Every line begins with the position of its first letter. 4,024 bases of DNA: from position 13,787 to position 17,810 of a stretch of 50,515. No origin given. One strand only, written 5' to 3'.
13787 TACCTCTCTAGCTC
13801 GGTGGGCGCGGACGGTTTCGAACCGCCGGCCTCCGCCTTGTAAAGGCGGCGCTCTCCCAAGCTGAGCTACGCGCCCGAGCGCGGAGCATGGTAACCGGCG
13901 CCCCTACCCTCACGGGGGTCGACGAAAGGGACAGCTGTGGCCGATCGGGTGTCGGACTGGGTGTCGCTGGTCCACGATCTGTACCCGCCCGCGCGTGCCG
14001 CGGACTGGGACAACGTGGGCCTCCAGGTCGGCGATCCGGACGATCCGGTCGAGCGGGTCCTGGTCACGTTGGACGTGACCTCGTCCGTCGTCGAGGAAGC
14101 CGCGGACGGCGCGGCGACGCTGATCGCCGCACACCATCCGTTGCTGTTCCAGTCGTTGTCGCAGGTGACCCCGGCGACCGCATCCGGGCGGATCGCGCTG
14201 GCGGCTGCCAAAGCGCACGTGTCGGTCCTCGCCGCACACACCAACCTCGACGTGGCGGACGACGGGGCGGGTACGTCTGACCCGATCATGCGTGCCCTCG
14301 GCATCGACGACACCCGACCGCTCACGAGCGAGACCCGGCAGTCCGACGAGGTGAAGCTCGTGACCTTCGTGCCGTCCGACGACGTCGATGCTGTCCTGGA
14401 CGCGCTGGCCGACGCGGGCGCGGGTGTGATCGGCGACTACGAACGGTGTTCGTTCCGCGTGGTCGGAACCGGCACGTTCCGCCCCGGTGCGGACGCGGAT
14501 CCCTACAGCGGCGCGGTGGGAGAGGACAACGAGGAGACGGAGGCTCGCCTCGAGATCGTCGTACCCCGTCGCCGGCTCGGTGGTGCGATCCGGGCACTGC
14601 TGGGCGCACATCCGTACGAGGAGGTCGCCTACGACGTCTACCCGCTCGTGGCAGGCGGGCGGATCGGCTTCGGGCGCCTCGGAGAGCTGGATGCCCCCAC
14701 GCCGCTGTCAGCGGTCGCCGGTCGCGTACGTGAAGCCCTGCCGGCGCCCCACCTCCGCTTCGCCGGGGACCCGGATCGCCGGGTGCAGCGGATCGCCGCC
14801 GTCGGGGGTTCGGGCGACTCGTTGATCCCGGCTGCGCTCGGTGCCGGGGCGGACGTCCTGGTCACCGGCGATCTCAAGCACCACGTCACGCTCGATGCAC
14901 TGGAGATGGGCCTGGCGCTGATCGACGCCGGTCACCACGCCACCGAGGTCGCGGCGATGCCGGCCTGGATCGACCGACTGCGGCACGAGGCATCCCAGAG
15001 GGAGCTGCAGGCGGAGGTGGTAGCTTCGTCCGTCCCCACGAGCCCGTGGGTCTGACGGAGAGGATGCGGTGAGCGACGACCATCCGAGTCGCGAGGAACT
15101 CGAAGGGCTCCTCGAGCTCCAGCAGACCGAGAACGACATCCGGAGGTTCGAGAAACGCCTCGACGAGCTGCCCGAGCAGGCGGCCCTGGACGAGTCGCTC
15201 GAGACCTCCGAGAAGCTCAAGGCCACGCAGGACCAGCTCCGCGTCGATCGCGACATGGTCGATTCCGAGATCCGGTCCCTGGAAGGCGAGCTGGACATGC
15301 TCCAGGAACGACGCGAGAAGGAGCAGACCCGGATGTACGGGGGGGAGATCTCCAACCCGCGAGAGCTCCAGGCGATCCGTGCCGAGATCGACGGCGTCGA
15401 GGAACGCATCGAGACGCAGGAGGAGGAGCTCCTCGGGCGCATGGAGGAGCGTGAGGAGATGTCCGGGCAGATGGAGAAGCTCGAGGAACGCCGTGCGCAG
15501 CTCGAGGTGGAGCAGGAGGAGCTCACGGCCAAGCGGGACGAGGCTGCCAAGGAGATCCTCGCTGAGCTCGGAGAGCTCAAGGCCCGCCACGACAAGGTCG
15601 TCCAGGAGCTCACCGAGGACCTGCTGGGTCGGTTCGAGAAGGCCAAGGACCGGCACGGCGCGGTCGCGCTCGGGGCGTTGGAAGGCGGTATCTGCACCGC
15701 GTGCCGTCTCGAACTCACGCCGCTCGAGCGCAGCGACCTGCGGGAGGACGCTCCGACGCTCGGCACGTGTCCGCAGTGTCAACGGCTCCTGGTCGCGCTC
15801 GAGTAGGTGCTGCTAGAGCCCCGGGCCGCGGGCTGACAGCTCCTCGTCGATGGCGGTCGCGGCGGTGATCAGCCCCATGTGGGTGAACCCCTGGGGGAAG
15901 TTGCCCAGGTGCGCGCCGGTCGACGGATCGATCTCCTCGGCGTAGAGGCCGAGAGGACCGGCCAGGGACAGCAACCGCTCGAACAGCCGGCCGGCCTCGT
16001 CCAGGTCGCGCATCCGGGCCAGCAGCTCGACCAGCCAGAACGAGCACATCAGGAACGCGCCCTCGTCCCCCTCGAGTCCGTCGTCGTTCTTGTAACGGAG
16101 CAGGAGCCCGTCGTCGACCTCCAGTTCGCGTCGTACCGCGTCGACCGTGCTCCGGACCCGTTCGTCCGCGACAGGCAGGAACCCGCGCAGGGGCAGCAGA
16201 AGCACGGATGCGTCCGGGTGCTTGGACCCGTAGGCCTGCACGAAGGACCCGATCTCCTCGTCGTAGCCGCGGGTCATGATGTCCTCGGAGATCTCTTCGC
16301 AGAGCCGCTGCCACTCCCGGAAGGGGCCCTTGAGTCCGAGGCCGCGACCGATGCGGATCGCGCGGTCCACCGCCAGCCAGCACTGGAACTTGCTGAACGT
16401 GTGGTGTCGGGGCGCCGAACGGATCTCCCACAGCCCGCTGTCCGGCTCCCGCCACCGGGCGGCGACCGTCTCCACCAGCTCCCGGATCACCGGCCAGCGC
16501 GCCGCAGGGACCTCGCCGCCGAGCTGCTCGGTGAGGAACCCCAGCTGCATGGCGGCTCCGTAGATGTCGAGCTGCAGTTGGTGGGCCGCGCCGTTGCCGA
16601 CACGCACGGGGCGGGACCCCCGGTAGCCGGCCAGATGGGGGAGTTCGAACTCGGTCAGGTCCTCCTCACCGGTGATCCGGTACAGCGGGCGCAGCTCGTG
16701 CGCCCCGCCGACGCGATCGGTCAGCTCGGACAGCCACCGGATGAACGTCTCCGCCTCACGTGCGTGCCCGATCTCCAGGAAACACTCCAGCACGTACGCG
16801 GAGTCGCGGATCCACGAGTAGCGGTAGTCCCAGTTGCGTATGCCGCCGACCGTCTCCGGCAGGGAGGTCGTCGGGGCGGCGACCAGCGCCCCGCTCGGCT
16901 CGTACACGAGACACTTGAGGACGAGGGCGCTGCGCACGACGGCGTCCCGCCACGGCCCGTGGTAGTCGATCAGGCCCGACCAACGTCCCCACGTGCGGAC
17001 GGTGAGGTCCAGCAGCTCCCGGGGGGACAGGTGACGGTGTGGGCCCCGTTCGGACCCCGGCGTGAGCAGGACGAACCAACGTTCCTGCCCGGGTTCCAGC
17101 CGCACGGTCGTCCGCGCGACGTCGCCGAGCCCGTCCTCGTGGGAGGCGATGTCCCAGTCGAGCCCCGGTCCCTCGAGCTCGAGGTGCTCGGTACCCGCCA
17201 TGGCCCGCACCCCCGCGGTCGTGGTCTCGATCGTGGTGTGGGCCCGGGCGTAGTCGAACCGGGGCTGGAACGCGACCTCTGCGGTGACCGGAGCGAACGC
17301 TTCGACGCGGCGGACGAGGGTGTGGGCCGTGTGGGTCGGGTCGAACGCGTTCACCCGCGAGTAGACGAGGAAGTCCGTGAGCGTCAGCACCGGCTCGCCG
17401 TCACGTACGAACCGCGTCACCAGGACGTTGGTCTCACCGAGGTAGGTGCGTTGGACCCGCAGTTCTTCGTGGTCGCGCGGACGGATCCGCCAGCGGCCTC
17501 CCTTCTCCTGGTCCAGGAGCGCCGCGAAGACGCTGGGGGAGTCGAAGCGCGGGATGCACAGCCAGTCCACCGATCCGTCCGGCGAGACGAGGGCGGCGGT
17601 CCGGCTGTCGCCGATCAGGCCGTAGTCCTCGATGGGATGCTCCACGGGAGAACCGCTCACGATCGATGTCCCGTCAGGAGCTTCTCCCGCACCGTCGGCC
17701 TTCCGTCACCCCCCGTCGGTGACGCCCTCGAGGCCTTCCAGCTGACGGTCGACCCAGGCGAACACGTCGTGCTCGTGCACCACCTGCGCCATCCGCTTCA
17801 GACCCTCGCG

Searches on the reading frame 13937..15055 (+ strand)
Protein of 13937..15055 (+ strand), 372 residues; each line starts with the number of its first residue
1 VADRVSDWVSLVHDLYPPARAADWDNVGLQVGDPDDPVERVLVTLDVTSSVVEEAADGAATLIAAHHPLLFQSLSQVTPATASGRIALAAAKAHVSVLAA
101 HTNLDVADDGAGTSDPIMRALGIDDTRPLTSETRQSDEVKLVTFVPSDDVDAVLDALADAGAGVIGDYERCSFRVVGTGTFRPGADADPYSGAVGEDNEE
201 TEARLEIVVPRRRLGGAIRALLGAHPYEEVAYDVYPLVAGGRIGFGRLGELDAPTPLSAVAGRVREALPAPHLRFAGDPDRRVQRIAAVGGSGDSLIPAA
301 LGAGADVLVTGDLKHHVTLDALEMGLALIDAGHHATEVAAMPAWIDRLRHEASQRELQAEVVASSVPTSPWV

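Call 15: find_related_loci(query=window:13937-15055:+, collection=genome_contigs, flank=10000)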
Query window:13937-15055:+ (372 aa) in genome_contigs; peptide patterns used: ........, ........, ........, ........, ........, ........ (x = any residue, [..] = any of these).
599 stretches matched a pattern (row limit reached: there are more); 451 encode a relative of the query (tblastn E <= 1e-3); the best 80 are kept; 80 distinct loci.
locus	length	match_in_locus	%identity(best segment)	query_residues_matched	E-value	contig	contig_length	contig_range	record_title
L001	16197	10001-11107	67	3-371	5e-150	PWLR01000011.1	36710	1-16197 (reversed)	MAG: Nitriliruptoraceae bacterium isolate CSSed10_247 CS-Sed10-C1312, whole genome shotgun sequence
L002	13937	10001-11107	64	3-371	4e-150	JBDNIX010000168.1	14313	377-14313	MAG: Nitriliruptoraceae bacterium isolate metabat2.28_sub.ELB k141_351536, whole genome shotgun sequence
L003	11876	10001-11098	64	3-368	3e-148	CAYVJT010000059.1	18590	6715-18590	MAG TPA_asm: uncultured Actinomycetota bacterium isolate binchicken_co32_60 genome assembly, contig: NODE_4546_length_18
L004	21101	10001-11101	65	5-371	9e-148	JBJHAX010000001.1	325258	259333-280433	MAG: Nitriliruptoraceae bacterium isolate SF2967_J5348.semibin_refined.171_sub NODE_21_length_325258_cov_1.784967, whole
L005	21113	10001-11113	68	1-371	4e-154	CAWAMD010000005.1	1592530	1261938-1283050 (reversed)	MAG: uncultured Nitriliruptorales bacterium isolate MFD01721.bin.2.189 genome assembly, contig: contig_22973, whole geno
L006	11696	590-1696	63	3-371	9e-144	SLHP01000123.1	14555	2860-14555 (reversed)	MAG: Nitriliruptoraceae bacterium isolate CSSed165cm_160 CSSed16-5cm-12785, whole genome shotgun sequence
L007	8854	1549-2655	65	3-371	1e-141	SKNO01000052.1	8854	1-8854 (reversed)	MAG: Nitriliruptoraceae bacterium isolate CSSed162cmA_296 CSSed16-2cmA-31806, whole genome shotgun sequence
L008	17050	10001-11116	63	1-371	3e-141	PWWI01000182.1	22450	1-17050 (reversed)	MAG: Nitriliruptoraceae bacterium isolate CSSed11_48 CS-Sed11-C2302, whole genome shotgun sequence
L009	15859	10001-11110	63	3-371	6e-141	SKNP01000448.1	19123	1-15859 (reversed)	MAG: Nitriliruptoraceae bacterium isolate CSSed162cmA_297 CSSed16-2cmA-6292, whole genome shotgun sequence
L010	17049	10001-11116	63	1-371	1e-139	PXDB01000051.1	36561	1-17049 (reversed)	MAG: Nitriliruptoraceae bacterium isolate T3Sed10_318R1 T3-Sed10-C1382, whole genome shotgun sequence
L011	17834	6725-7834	63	3-371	2e-139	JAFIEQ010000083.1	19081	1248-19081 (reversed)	MAG: Nitriliruptoraceae bacterium isolate BM_Day6_Bin.7 NODE_1151_length_19081_cov_9.922107, whole genome shotgun sequen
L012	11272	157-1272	62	1-371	1e-139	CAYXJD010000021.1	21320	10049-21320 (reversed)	MAG TPA_asm: uncultured Actinomycetota bacterium isolate binchicken_co13_51 genome assembly, contig: NODE_3349_length_21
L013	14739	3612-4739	62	1-371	2e-139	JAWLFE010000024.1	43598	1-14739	MAG: Nitriliruptoraceae bacterium isolate 21BLK6-1.bin.12 NODE_504_length_43598_cov_21.106807, whole genome shotgun sequ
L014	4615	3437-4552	69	1-371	2e-140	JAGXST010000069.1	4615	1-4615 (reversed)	MAG: Actinomycetota bacterium isolate CROMO_BS_109_2_0 c_000000165668, whole genome shotgun sequence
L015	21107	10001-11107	62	3-371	2e-138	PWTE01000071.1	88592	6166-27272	MAG: Nitriliruptoraceae bacterium isolate CSSed11_175R1 CS-Sed11-C66, whole genome shotgun sequence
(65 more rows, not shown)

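Call 88: find_encoding_contigs(protein=window:13937-15055:+, flank=10000, max_places=10)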
Protein window:13937-15055:+ (372 aa): no gene with exactly this product is on record in the collection.

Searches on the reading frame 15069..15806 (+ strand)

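Call 49: search_protein_families(library=pfam, max_evalue=0.01, proteins=[window:15069-15806:+])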
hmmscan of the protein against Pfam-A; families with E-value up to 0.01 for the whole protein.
window:15069-15806:+ (245 aa): 5 families
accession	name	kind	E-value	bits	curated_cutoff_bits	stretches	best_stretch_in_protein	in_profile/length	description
PF24481.2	CT398_CC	-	2.9e-21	76.5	27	1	17-197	1-180/180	CT398-like coiled coil hairpin domain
PF02591.20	Zn_ribbon_9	-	8.1e-06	26.3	29.1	1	209-241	2-33/33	C4-type zinc ribbon domain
PF16326.10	ABC_tran_CTD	-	0.00033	21.2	32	0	67-120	9-63/69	ABC transporter C-terminal domain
PF15905.10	HMMR_N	-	0.0027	17.6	30.1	1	39-182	176-325/330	Hyaluronan mediated motility receptor N-terminal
PF23831.1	DUF7201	-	0.0062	16.7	27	1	105-192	10-96/142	Coiled-coil region of unknown function (DUF7201)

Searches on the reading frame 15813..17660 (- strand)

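Call 82: search_protein_families(library=pfam, max_evalue=0.00001, proteins=[window:15813-17660:-])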
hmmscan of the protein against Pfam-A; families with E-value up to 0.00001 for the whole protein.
window:15813-17660:- (615 aa): 2 families
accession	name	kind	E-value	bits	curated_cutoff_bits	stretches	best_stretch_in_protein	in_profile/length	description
PF00723.27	Glyco_hydro_15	-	2.4e-74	251.2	22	1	238-601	4-426/427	Glycosyl hydrolases family 15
PF19291.4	TREH_N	-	3.5e-29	102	23.1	1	8-204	13-191/211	Trehalase-like, N-terminal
